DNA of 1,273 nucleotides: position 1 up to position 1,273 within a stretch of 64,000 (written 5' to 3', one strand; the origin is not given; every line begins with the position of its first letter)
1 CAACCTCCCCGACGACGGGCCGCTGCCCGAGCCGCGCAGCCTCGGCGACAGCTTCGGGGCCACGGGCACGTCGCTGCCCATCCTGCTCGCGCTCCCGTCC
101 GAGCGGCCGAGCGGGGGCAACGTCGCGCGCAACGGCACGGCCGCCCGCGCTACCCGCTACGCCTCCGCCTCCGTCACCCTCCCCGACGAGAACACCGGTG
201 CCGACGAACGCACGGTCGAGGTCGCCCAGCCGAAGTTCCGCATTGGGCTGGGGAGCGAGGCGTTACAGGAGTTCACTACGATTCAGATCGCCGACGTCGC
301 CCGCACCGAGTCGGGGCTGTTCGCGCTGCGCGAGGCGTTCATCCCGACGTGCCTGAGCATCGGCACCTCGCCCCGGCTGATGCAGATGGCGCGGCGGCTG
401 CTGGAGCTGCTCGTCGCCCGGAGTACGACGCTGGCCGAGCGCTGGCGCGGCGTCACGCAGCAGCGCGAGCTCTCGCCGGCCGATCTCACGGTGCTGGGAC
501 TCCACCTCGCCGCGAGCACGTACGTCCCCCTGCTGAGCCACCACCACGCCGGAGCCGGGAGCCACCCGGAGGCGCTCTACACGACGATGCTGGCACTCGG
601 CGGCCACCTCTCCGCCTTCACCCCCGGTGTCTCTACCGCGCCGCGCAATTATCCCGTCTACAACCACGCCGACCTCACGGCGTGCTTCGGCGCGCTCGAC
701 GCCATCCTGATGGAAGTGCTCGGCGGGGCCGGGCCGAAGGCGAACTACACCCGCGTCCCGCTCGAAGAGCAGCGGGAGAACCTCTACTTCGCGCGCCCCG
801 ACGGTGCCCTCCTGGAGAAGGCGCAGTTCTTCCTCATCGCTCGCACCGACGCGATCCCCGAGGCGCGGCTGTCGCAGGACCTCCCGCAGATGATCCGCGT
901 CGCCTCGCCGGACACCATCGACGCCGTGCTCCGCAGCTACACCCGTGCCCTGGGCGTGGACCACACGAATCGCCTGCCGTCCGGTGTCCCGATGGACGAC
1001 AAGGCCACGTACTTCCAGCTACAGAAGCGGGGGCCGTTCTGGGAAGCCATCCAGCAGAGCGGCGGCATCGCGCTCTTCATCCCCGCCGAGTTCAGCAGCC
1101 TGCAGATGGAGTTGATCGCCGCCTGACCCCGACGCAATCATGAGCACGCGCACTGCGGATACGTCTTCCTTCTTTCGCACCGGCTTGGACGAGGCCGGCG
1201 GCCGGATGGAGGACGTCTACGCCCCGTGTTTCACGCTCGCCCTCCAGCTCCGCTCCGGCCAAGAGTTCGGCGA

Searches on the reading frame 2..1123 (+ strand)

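Call 22: search_protein_families(library=pfam, proteins=[window:2-1123:+], max_evalue=0.001)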
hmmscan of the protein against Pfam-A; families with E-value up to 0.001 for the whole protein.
window:2-1123:+ (374 aa): 1 family
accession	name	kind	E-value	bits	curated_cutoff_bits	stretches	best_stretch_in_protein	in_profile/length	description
PF05936.17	T6SS_VasE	-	4.4e-87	293.1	23.4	1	2-373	59-428/429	Bacterial Type VI secretion, VC_A0110, EvfL, ImpJ, VasE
